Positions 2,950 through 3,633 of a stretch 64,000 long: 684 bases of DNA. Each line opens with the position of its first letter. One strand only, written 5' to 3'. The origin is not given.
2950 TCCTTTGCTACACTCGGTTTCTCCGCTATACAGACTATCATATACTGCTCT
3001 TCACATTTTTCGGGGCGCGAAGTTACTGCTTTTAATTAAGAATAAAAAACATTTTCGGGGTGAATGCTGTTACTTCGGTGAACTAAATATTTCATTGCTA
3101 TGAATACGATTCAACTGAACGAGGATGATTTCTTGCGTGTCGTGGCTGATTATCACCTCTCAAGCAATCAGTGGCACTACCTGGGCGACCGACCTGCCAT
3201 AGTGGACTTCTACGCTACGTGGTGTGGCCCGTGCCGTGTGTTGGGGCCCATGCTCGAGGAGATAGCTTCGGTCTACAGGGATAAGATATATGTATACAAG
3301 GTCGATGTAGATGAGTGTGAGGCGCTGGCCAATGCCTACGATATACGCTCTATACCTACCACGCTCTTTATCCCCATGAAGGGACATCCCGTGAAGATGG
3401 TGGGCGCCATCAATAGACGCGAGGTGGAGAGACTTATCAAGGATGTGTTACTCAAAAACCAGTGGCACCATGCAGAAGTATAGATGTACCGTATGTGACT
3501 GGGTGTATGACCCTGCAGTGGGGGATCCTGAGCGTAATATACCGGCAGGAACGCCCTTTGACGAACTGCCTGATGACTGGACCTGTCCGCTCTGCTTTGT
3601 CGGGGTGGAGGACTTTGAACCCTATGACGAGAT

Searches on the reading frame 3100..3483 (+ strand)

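Call 97: search_protein_families(library=pfam, proteins=[window:3100-3483:+], max_evalue=0.01)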
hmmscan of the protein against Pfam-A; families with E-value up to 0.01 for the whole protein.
window:3100-3483:+ (127 aa): 7 families
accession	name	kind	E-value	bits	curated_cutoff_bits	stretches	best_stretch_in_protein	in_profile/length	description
PF00085.26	Thioredoxin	-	1.7e-23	83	23.5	1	30-114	18-102/103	Thioredoxin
PF13098.12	Thioredoxin_2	-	2.1e-06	28.5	27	1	31-112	6-103/104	Thioredoxin-like domain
PF14595.12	Thioredoxin_9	-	0.0001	22.6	25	1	29-98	40-111/129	Thioredoxin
PF00578.27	AhpC-TSA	-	0.0003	21.1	26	1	28-106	24-103/124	AhpC/TSA family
PF13905.12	Thioredoxin_8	-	0.00041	21.1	27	0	62-89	59-86/94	Thioredoxin-like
PF13899.12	Thioredoxin_7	-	0.00042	20.8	27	1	31-91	18-81/83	Thioredoxin-like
PF04756.19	OST3_OST6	-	0.0027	17.6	27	1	42-98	46-109/294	OST3 / OST6 family, transporter family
